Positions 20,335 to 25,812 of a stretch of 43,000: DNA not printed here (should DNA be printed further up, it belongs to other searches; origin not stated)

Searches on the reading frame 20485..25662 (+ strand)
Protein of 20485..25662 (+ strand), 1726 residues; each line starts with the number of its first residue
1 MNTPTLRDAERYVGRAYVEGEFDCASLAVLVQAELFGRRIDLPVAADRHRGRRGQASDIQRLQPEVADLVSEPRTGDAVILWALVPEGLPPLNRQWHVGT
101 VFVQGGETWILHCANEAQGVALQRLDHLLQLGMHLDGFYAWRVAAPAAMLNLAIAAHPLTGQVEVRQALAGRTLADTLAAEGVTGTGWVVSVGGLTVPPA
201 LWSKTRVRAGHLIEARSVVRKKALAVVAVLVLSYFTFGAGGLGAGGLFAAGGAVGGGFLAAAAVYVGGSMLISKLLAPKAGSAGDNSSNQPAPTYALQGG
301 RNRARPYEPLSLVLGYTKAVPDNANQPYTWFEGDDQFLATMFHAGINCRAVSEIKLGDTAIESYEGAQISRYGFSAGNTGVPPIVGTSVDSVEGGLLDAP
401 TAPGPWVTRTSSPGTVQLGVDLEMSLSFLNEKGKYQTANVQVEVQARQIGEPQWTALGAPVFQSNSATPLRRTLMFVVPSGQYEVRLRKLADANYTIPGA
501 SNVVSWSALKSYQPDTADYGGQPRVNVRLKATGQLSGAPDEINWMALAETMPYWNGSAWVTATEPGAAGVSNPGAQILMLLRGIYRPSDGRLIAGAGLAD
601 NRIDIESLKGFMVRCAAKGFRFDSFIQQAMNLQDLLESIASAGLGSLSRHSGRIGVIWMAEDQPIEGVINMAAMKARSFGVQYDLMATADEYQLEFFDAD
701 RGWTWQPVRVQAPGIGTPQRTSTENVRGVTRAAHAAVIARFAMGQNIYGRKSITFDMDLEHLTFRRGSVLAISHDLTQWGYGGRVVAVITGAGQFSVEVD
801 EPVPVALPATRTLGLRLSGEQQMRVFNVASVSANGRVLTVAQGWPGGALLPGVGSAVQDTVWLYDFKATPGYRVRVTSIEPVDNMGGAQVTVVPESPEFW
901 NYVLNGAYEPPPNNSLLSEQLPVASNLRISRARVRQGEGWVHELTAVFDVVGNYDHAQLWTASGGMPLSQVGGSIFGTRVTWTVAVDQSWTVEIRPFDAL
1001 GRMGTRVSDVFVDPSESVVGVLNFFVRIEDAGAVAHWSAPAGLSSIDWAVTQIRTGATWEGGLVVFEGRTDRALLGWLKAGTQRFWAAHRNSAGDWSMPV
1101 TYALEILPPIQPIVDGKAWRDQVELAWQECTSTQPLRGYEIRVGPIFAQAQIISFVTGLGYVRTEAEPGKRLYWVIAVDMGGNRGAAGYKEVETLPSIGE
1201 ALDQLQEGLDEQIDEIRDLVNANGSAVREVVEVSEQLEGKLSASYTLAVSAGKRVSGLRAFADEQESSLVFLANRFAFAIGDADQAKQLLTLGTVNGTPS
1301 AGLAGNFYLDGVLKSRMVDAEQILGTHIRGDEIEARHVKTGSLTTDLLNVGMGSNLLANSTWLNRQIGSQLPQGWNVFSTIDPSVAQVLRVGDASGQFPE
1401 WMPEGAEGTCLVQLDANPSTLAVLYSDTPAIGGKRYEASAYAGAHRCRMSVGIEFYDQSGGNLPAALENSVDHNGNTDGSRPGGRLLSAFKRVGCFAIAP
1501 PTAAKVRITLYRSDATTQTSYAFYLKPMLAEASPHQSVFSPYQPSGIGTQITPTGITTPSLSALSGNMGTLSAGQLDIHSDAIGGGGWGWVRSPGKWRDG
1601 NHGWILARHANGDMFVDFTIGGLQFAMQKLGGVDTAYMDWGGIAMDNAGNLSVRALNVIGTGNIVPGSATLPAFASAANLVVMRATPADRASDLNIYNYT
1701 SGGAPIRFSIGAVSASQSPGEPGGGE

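Call 11: search_dna_similar(query=window:20485-25662:+, collection=phages, mode=protein, max_rows=15)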
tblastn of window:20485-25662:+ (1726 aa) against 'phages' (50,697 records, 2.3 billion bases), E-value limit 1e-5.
Records with a match: 136; places in all: 138; records where one place covers at least 80% of the query: 0.
Best place of each record, by identity: <60% 136.
By first word of the organism name: Achromobacter 28; Stenotrophomonas 21; Pseudomonas 19; Xanthomonas 18; Acinetobacter 10; Vibrio 8; Mannheimia 7; Rhodobacter 4; Rhodovulum 4; Bradyrhizobium 2; and 12 more.
By host as written in the record: Stenotrophomonas maltophilia 14; Achromobacter sp. 12; - 6; Achromobacter xylosoxidans I2BC 6; Pseudomonas aeruginosa PAO1 6; Pseudomonas aeruginosa 5; Achromobacter xylosoxidans 5; Vibrio harveyi BAA-1116 4; and 54 more.
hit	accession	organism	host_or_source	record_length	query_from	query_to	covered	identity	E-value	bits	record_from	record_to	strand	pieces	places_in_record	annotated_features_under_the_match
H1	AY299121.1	Xanthomonas phage Xp10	-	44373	8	1011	57%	37.0%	2e-138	519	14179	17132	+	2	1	22R | 21R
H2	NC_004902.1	Xanthomonas phage Xp10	Xanthomonas oryzae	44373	8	1011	57%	37.0%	2e-138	519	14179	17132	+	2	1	central tail fiber J | minor tail protein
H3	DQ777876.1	Xanthomonas phage Xop411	Xanthomonas oryzae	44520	8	1011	57%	36.8%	8e-139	522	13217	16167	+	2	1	p22 | p21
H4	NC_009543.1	Xanthomonas phage Xop411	Xanthomonas oryzae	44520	8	1011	57%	36.8%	8e-139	522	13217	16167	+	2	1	central tail fiber J | minor tail protein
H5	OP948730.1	Xanthomonas phage L522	Xanthomonas oryzae pv. oryzae LA1+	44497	6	1011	57%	36.6%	1e-138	521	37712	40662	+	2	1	tail component protein | hypothetical protein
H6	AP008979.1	Xanthomonas phage OP1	-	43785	6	1011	57%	36.5%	7e-139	522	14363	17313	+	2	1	putative tail component protein | conserved hypothetical protein (x2)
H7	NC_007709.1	Xanthomonas phage OP1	-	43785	6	1011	57%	36.5%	7e-139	522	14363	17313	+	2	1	central tail fiber J | minor tail protein (x2)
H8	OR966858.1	Xanthomonas phage NP1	Xanthomonas oryzae pv. oryzae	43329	6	1011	57%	36.3%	1e-137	517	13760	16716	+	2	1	central tail fiber J | peptidoglycan hydrolase | minor tail protein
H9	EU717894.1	Xanthomonas phage phiL7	Xanthomonas campestris pv. campestris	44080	13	1054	53%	38.3%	2e-136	554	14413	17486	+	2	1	P20 | P19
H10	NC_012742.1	Xanthomonas phage phiL7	Xanthomonas campestris pv. campestris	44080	13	1054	53%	38.3%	2e-136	554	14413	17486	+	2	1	central tail fiber J | minor tail protein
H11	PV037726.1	Xanthomonas phage Valrath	Xanthomonas campestris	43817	13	1054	53%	38.3%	5e-136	552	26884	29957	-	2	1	central tail fiber J | minor tail protein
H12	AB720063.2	Xanthomonas phage CP1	Xanthomonas citri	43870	4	1054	53%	37.6%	2e-138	566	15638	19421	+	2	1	putative tail component protein | hypothetical protein (x3)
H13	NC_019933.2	Xanthomonas phage CP1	Xanthomonas citri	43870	4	1054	53%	37.6%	2e-138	566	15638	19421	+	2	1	central tail fiber J | hypothetical protein | minor tail protein (x2)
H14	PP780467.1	Xanthomonas phage MK21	Xanthomonas citri XCC27-12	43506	4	1054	53%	37.6%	1e-138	561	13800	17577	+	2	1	central tail fiber J | homing endonuclease | minor tail protein (x2)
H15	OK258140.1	Xanthomonas phage DMF5-T1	Xanthomonas sp.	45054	13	1011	50%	39.7%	3e-145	579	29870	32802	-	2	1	tail fiber protein | peptidoglycan hydrolase/transglycosylase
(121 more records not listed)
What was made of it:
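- Tried and rejected: Only the J-like tail protein places the phage near the Xp10-like siphoviruses (call 11).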
